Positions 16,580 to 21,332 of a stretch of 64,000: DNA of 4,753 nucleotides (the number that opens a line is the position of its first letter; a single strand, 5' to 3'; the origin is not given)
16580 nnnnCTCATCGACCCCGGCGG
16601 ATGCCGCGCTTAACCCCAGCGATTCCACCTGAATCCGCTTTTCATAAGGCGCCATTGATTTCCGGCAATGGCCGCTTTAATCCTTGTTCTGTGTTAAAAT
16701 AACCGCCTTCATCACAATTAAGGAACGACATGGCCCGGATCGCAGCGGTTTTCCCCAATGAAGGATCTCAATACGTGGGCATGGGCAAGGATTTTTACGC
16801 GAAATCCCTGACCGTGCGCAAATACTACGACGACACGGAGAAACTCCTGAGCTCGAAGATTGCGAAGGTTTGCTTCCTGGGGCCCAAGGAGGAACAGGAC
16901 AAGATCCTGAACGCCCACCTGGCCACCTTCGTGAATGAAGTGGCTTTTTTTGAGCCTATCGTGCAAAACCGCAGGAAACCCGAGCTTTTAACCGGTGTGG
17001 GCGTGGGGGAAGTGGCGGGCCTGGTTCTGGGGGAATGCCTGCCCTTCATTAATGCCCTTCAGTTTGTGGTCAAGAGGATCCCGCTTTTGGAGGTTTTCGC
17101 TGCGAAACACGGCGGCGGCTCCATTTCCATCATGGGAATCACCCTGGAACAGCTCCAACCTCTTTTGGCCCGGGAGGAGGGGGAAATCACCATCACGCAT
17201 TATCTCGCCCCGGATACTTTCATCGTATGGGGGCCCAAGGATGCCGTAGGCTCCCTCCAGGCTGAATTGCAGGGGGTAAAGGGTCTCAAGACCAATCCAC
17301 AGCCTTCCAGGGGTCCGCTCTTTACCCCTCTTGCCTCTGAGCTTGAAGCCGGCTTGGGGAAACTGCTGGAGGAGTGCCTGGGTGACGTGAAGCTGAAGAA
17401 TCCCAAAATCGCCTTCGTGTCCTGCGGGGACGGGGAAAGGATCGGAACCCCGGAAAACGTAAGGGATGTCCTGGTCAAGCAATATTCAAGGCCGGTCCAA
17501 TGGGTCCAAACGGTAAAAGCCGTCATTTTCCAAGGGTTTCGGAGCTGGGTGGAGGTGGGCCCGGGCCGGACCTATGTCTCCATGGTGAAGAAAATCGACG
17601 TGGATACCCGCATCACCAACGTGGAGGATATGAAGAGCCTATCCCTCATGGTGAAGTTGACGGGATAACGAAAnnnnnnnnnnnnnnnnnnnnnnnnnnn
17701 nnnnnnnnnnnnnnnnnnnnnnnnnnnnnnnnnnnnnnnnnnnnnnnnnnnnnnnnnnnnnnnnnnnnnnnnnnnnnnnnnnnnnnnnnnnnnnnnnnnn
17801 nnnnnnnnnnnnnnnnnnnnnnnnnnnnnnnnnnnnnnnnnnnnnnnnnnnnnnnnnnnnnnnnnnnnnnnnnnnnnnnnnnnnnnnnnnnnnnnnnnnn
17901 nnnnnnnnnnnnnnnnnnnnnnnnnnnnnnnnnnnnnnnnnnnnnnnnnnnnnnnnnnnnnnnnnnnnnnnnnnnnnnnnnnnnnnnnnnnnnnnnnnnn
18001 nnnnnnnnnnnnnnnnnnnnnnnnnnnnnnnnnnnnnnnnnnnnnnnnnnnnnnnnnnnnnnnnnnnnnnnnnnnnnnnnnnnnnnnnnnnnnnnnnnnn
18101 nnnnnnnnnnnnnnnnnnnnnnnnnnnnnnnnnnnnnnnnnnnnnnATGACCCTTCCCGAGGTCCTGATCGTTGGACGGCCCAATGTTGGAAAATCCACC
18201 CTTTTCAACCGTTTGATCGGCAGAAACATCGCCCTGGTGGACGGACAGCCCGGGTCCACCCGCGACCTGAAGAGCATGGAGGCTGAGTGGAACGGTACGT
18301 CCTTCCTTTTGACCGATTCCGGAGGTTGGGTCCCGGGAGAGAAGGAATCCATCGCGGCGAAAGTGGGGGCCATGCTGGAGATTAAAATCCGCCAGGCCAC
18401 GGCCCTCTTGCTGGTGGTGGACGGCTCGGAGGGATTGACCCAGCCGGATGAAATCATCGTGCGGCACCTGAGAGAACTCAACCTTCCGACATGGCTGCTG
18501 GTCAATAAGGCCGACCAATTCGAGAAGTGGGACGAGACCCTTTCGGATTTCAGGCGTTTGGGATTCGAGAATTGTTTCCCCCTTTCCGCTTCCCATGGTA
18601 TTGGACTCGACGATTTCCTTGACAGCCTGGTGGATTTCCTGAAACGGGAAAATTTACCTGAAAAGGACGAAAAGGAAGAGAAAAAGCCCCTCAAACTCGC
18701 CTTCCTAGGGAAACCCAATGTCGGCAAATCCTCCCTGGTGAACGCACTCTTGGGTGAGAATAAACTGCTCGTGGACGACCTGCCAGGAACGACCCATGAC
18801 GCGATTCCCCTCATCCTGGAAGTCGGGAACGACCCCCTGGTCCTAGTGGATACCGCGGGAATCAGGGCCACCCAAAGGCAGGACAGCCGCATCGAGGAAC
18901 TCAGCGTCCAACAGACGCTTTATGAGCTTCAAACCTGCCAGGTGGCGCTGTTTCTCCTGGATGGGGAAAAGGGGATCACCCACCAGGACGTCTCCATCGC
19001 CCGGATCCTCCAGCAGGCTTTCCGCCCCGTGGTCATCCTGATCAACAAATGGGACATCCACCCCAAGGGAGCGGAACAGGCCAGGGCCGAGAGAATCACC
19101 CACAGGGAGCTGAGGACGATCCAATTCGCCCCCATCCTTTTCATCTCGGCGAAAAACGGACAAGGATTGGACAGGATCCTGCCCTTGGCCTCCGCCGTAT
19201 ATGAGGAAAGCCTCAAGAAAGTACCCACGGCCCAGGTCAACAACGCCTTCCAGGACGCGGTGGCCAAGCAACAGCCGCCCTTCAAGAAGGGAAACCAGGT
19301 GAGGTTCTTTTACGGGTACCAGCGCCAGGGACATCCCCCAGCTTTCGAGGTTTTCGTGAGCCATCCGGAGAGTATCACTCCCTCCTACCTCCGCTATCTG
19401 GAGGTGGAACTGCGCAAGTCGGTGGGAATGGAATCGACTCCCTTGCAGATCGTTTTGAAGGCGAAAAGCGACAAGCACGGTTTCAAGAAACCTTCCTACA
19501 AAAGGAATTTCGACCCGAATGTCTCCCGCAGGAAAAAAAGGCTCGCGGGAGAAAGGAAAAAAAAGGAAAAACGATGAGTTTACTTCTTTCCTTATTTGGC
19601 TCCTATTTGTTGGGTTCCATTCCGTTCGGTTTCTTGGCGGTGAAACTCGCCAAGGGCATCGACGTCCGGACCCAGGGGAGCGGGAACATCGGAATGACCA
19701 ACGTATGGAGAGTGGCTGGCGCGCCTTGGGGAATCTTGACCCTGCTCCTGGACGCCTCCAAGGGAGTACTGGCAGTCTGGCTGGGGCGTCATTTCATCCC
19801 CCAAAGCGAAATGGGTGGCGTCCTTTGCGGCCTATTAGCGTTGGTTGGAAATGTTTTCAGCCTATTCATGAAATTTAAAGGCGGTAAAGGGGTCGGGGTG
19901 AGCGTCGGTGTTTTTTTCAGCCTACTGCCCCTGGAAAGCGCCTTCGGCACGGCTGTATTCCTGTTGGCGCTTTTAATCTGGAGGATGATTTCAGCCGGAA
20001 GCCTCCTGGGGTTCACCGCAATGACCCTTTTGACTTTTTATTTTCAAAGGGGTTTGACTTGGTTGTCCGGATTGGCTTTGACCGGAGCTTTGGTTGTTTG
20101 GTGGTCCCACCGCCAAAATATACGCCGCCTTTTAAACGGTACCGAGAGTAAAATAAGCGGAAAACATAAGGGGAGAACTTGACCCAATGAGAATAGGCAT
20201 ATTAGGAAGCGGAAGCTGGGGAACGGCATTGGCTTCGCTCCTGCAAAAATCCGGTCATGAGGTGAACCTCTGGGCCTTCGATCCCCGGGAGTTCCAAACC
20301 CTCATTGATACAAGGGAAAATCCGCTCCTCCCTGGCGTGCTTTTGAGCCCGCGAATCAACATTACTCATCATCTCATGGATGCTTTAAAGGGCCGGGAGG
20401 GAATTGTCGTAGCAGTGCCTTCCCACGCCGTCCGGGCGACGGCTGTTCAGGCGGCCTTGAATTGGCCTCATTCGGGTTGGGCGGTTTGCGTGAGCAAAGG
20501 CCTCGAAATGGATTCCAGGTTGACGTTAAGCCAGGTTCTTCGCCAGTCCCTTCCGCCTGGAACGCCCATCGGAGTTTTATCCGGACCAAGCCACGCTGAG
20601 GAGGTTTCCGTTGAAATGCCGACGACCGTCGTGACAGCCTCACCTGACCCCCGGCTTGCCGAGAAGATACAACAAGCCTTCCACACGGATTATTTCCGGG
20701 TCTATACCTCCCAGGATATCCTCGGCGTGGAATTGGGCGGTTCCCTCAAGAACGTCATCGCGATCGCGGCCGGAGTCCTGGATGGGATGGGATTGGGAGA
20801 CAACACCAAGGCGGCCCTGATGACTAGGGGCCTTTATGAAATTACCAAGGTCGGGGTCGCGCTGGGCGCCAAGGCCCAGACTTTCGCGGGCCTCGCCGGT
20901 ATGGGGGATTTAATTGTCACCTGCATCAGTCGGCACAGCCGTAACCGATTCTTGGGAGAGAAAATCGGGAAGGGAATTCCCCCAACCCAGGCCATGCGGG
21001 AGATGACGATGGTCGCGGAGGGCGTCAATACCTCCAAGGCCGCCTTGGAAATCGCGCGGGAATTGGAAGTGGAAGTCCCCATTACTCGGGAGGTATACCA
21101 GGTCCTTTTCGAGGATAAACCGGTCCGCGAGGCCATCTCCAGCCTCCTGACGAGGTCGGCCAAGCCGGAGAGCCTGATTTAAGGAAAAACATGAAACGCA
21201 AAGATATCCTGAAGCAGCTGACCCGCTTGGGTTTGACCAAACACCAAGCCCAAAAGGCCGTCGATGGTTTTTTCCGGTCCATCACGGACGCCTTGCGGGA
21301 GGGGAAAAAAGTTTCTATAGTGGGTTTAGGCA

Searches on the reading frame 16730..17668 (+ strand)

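Call 20: search_protein_families(library=pfam, proteins=[window:16730-17668:+], max_evalue=0.00001)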
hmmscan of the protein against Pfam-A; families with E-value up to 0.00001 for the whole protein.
window:16730-17668:+ (312 aa): 1 family
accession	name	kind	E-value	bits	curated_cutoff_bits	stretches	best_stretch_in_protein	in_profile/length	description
PF00698.26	Acyl_transf_1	-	3e-09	37.3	32.7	1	7-288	3-277/319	Acyl transferase domain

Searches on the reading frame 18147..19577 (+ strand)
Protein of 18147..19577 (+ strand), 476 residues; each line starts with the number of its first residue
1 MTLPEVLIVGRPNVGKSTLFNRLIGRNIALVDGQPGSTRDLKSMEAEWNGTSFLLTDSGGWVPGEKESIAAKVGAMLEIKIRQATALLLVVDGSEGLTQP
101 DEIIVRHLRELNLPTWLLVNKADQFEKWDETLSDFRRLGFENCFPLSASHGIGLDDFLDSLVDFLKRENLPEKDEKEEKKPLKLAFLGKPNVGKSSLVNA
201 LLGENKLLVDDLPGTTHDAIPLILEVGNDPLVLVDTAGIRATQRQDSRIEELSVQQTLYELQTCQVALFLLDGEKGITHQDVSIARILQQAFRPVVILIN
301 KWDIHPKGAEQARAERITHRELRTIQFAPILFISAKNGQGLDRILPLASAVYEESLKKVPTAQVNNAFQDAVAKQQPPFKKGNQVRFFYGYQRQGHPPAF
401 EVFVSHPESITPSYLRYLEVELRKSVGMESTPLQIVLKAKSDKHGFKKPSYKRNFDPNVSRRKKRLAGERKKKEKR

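Call 21: search_protein_families(library=pfam, proteins=[window:18147-19577:+], max_evalue=0.00001)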
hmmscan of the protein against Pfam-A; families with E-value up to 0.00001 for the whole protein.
window:18147-19577:+ (476 aa): 7 families
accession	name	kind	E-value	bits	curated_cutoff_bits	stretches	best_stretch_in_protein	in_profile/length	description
PF01926.29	MMR_HSR1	-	1.2e-49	167.6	21.9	2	184-301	2-113/113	50S ribosome-binding GTPase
PF02421.24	FeoB_N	-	1.4e-22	80.3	27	2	183-345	2-153/156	Ferrous iron transport protein B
PF14714.11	KH_dom-like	-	5.2e-22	78.4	27.3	1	358-438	1-81/81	KH-domain-like of EngA bacterial GTPase enzymes, C-terminal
PF00009.33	GTP_EFTU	-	1.1e-18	68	26.5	2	6-166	6-187/188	Elongation factor Tu GTP binding domain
PF00350.29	Dynamin_N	-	8.9e-12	45.8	27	0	185-216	2-33/168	Dynamin family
PF04548.22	AIG1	-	8.1e-10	38.8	27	0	184-293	3-112/212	AIG1 family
PF03193.22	RsgA_GTPase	-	1e-09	38.9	30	0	184-212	109-137/174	RsgA GTPase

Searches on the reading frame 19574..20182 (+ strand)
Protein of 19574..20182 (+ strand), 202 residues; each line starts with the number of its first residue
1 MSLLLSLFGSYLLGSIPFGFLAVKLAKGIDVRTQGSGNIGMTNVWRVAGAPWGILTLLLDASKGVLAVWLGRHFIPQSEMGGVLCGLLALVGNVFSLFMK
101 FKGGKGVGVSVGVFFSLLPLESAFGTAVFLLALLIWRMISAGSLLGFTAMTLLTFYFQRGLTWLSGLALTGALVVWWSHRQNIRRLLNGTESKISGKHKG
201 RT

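Call 21: search_protein_families(library=pfam, proteins=[window:19574-20182:+], max_evalue=0.00001)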
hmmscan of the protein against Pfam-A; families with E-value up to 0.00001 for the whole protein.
window:19574-20182:+ (202 aa): 1 family
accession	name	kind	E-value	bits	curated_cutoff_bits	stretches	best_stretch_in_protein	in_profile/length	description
PF02660.20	G3P_acyltransf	-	7.6e-49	166.4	24.1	1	10-186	2-164/164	Glycerol-3-phosphate acyltransferase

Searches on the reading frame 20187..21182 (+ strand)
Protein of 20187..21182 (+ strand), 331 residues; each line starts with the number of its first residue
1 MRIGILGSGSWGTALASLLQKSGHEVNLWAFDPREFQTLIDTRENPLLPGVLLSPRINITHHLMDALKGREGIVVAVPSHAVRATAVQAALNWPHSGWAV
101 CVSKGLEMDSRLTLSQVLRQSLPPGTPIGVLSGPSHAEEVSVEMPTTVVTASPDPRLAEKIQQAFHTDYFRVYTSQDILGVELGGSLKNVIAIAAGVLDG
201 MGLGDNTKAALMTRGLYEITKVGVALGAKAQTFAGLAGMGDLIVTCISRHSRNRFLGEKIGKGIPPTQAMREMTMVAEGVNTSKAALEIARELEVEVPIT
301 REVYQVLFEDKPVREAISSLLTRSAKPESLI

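Call 21: search_protein_families(library=pfam, proteins=[window:20187-21182:+], max_evalue=0.00001)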
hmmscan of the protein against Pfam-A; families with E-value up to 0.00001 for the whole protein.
window:20187-21182:+ (331 aa): 4 families
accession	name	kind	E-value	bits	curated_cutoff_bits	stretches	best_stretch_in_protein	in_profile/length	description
PF07479.19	NAD_Gly3P_dh_C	-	2.1e-56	190.5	25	1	177-317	1-141/142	NAD-dependent glycerol-3-phosphate dehydrogenase C-terminus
PF01210.29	NAD_Gly3P_dh_N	-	6.7e-42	143.6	23.1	1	3-157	2-157/158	NAD-dependent glycerol-3-phosphate dehydrogenase N-terminus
PF20618.3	GPD_NAD_C_bact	-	1.4e-20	74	27.6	1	237-303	1-66/66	Bacterial GPD, NAD-dependent C-terminal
PF03807.23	F420_oxidored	-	1.7e-07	32.1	21.6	1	2-89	1-79/94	NADP oxidoreductase coenzyme F420-dependent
